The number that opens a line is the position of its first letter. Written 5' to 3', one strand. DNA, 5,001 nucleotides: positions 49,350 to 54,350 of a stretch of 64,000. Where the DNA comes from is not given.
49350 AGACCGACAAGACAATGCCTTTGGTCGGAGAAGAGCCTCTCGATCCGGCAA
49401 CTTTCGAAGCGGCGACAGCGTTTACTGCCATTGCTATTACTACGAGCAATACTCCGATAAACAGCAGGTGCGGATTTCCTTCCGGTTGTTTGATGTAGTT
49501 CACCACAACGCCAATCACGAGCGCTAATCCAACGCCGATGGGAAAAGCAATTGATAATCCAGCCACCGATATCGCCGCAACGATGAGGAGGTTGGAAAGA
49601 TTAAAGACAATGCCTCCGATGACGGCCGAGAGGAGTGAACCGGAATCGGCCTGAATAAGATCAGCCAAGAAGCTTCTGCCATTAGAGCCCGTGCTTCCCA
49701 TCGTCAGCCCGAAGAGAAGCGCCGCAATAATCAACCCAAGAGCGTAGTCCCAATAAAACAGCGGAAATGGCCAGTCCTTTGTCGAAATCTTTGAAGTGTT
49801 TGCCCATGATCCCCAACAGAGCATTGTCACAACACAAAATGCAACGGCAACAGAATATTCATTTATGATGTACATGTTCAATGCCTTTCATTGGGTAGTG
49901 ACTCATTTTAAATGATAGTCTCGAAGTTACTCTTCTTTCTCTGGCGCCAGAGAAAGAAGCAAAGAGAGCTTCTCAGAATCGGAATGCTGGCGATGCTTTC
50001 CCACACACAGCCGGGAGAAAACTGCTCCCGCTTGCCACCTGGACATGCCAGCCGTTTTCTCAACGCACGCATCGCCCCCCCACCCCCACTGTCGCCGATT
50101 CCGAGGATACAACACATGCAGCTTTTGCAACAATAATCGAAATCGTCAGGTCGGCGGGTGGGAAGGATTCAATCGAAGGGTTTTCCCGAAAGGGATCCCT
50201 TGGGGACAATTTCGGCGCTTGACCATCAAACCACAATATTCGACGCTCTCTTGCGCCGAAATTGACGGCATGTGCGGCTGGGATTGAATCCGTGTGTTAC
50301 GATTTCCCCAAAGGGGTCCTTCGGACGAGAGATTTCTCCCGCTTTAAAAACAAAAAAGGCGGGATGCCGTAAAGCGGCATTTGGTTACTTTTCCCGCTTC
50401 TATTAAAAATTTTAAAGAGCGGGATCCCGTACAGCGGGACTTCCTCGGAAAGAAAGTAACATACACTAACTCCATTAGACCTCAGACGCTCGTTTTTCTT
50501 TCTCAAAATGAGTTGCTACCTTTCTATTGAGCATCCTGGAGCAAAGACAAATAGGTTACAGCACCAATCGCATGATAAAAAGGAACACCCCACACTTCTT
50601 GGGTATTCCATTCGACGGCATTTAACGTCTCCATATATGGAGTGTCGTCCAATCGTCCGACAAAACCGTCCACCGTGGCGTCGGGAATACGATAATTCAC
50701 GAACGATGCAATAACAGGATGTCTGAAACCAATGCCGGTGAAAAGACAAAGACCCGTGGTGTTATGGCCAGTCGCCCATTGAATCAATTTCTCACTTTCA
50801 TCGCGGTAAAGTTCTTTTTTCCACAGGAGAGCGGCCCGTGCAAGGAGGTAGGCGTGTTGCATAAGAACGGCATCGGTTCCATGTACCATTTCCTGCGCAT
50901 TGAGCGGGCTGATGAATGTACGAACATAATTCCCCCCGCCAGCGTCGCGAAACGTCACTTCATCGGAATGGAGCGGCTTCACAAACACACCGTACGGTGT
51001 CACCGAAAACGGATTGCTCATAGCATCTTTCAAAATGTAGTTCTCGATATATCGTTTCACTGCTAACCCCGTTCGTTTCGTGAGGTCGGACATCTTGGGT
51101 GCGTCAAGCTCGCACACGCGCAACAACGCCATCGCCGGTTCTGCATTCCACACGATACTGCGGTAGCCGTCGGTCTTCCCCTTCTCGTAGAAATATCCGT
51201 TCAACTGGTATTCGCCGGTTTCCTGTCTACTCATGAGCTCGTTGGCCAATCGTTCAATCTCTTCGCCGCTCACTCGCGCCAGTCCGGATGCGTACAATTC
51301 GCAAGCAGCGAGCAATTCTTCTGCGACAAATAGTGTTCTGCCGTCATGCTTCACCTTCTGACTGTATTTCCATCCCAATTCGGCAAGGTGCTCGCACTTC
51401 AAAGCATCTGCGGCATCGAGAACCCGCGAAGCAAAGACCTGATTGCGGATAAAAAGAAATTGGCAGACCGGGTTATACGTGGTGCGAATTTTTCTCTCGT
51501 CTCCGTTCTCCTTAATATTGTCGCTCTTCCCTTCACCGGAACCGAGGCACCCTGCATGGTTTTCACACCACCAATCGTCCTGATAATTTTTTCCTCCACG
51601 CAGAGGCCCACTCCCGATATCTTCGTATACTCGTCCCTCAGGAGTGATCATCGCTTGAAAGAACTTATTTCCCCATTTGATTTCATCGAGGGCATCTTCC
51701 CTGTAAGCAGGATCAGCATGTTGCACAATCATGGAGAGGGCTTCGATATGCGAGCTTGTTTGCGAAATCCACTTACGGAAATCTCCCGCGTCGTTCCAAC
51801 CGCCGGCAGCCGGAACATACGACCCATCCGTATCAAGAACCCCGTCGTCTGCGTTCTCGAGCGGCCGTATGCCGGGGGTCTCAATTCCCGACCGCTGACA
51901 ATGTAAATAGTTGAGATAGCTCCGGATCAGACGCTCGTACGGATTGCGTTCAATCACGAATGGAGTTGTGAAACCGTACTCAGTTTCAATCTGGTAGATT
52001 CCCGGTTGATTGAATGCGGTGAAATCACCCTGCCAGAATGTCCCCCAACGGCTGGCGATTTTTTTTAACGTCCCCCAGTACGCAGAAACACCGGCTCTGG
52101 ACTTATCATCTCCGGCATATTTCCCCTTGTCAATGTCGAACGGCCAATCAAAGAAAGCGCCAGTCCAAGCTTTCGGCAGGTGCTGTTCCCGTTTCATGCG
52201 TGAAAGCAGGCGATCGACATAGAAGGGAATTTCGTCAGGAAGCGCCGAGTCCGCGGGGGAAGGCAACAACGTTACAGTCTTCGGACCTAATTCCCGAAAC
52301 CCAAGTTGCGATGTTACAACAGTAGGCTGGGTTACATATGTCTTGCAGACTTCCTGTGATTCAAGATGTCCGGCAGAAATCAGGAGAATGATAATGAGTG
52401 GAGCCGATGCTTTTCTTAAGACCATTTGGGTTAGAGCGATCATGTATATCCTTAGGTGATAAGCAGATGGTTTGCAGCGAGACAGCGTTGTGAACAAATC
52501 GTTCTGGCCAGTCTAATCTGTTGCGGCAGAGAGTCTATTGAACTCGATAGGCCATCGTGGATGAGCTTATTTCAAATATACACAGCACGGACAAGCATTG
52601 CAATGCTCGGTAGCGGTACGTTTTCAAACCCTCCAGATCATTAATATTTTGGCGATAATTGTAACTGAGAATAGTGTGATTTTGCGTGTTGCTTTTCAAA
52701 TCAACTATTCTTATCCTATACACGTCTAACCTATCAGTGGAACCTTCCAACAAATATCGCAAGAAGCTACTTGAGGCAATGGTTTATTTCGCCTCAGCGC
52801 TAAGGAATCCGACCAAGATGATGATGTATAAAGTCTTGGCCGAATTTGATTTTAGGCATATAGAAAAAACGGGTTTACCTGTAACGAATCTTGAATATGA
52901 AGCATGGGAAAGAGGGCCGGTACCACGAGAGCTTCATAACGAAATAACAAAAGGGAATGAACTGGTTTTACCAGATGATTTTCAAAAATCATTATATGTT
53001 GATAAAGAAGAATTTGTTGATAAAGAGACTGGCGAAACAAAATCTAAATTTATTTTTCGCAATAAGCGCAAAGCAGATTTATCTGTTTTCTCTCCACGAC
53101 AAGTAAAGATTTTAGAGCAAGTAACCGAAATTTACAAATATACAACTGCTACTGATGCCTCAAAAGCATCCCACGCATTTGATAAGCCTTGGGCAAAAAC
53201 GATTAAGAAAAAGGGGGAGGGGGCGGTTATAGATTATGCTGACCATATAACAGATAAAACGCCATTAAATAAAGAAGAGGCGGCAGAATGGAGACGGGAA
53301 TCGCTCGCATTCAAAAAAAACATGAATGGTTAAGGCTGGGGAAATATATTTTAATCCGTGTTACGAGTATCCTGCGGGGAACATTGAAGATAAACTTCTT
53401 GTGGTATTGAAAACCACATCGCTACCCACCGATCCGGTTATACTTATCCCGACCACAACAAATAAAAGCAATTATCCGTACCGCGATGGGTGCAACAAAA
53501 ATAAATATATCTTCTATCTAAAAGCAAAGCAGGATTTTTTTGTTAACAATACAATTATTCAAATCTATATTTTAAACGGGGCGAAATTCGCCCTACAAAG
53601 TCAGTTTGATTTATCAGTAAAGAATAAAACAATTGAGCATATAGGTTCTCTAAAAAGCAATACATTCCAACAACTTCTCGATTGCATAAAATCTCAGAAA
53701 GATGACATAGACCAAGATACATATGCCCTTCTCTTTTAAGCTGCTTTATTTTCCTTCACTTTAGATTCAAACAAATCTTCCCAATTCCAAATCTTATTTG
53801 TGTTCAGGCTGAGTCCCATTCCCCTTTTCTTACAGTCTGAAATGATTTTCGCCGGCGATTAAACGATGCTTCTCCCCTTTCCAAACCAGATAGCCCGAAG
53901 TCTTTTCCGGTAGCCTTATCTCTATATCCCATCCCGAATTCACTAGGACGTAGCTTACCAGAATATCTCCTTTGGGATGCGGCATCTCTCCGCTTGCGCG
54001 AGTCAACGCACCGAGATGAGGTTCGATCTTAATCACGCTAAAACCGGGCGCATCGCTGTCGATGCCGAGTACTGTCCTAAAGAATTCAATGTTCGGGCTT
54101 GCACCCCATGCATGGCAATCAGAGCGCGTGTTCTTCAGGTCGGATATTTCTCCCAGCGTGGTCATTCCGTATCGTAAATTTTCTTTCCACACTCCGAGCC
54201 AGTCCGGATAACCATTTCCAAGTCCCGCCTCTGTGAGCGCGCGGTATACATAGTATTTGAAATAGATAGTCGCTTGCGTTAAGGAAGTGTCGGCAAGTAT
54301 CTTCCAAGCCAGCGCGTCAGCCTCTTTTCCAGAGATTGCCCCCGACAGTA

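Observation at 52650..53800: AT-rich 1.1-kb islet carrying a Panacea-domain antitoxin gene overlapping a MazF/PemK-like toxin gene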

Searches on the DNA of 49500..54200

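Call 62: search_rna_families(source=window, start=49500, end=54200, threshold=evalue, max_evalue=1)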
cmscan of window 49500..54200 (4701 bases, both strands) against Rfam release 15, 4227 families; matches with E-value up to 1: 1.
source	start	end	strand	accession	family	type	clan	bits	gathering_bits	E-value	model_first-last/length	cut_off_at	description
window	53272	53352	-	RF01880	Xist_exon1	Gene; lncRNA;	-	15.8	50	0.59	1-85/85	no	X-chromosome inactivation gene exon 1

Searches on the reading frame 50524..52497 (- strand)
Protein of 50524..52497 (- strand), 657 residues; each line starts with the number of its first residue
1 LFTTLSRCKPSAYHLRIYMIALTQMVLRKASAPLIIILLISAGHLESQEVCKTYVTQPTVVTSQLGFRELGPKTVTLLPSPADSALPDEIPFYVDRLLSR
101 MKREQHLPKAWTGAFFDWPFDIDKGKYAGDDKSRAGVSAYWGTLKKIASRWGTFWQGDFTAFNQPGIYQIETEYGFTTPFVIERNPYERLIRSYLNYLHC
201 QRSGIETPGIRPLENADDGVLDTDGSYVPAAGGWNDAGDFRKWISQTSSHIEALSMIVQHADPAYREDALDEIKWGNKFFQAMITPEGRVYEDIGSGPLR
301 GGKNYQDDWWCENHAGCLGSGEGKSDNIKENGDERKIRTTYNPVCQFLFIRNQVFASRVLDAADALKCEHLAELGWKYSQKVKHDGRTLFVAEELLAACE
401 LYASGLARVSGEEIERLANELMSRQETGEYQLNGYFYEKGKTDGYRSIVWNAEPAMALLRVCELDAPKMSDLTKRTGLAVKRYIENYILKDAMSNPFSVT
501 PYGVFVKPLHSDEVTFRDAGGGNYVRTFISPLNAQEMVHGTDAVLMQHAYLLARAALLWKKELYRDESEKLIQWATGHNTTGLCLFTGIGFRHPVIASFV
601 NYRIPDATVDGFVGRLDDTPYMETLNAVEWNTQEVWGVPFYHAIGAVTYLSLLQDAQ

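Call 16: search_protein_families(library=pfam, proteins=[window:50524-52497:-], max_evalue=0.001)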
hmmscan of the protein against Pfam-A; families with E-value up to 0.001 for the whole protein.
window:50524-52497:- (657 aa): 1 family
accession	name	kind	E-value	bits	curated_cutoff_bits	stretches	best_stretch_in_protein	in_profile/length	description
PF00759.25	Glyco_hydro_9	-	6e-15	55.9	27.7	1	187-594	1-382/444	Glycosyl hydrolase family 9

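Call 53: find_related_loci(query=window:50524-52497:-, collection=genome_contigs, flank=8000)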
Query window:50524-52497:- (657 aa) in genome_contigs; peptide patterns used: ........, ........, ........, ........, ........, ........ (x = any residue, [..] = any of these).
38 stretches matched a pattern; 15 encode a relative of the query (tblastn E <= 1e-3); 15 distinct loci.
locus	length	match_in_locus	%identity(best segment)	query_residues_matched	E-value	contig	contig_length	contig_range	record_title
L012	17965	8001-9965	89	2-657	0e+0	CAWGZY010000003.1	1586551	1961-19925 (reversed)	MAG: uncultured Bacteroidetes bacterium isolate MFD01689.bin.1.50 genome assembly, contig: contig_30680, whole genome sh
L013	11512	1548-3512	89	2-657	0e+0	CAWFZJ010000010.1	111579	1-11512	MAG: uncultured Verrucomicrobiae bacterium isolate MFD05379.bin.3.52 genome assembly, contig: contig_1135, whole genome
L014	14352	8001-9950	87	7-657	0e+0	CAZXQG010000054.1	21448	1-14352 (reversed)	MAG TPA_asm: uncultured Chitinophagaceae bacterium isolate binchicken_co54_503 genome assembly, contig: NODE_4310_length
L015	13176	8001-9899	84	22-654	0e+0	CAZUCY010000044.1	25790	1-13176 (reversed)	MAG TPA_asm: uncultured Ignavibacteriaceae bacterium isolate binchicken_co3_573 genome assembly, contig: NODE_5915_lengt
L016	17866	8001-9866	85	29-654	0e+0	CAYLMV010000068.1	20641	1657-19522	MAG TPA_asm: uncultured Chitinophagaceae bacterium isolate binchicken_co50_279 genome assembly, contig: NODE_2851_length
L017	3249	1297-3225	83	11-657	0e+0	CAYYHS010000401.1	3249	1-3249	MAG TPA_asm: uncultured Chitinophagaceae bacterium isolate binchicken_co54_148 genome assembly, contig: NODE_61470_lengt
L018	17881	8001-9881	83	24-654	0e+0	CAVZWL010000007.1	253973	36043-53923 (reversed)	MAG: Ignavibacteriota bacterium isolate MFD01476.bin.2.1 genome assembly, contig: contig_31714, whole genome shotgun seq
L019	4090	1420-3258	85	41-657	0e+0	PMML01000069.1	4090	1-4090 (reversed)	MAG: Ignavibacteriae bacterium isolate fen_1254 73.20100900_E1D.45_contig_94130, whole genome shotgun sequence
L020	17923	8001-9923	81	14-654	0e+0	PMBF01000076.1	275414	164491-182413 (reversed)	MAG: Ignavibacteriae bacterium isolate fen_1294 73.20120700_E3M.80_contig_31372, whole genome shotgun sequence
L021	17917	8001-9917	81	15-654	0e+0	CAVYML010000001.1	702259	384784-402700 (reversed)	MAG: Ignavibacteriota bacterium isolate MFD01231.bin.1.4 genome assembly, contig: contig_12068, whole genome shotgun seq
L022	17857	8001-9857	82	37-655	0e+0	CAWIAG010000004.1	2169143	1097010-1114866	MAG: uncultured Ignavibacteriales bacterium isolate MFD02138.bin.1.26 genome assembly, contig: contig_7290, whole genome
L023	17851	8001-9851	61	34-652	0e+0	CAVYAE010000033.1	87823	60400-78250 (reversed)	MAG: uncultured Bacteroidetes bacterium isolate MFD01223.bin.1.57 genome assembly, contig: contig_19414, whole genome sh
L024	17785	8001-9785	50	57-650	0e+0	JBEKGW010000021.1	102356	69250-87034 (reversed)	MAG: Terriglobales bacterium isolate SPRUCE 262 SPRUCE_262_21, whole genome shotgun sequence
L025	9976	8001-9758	48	61-651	3e-178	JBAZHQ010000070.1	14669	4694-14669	MAG: Opitutaceae bacterium isolate SO_2017_LW3_74 NODE_11658_length_14669_cov_1.026613_LW162_2017, whole genome shotgun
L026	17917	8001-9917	49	8-650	0e+0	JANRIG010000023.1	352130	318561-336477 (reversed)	MAG: Cytophagales bacterium isolate bins.1 k141_4390020, whole genome shotgun sequence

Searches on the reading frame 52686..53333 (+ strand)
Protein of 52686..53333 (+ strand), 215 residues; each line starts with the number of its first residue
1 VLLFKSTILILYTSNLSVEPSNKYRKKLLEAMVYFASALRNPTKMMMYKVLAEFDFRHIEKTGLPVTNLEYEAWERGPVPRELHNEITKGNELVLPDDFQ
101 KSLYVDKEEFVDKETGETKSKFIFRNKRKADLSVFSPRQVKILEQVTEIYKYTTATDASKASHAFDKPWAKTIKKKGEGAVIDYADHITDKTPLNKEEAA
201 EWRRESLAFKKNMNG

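Call 4: search_protein_families(library=pfam, proteins=[window:52686-53333:+], max_evalue=10)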
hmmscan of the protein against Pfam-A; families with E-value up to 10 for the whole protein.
window:52686-53333:+ (215 aa): 1 family
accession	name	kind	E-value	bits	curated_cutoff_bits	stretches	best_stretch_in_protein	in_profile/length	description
PF13274.11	SocA_Panacea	-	9.9e-14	52.7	25.7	1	54-169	8-112/113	Antitoxin SocA-like, Panacea domain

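Call 5: search_protein_families(library=ncbifam, proteins=[window:52686-53333:+], max_evalue=10)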
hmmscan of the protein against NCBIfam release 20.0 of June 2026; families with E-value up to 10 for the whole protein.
window:52686-53333:+ (215 aa): 1 family
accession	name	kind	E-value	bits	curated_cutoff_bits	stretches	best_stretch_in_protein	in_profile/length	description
NF047745.1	SocA_antitoxin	equivalog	5.4e-07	29.4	190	2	44-89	23-68/176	type VI toxin-antitoxin system SocA family antitoxin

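Call 6: search_protein_families(library=padloc, proteins=[window:52686-53333:+], max_evalue=10)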
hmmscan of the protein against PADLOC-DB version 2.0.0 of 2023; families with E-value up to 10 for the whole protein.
window:52686-53333:+ (215 aa): 0 families

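Call 7: search_protein_families(library=phrogs, proteins=[window:52686-53333:+], max_evalue=10)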
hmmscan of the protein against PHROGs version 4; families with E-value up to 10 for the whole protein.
window:52686-53333:+ (215 aa): 2 families
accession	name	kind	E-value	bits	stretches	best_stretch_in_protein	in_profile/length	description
phrog_1281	-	unknown function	1.2e-12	48.9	1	25-189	7-148/195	-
phrog_10390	-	unknown function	4e-06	27.6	1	61-183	184-283/299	-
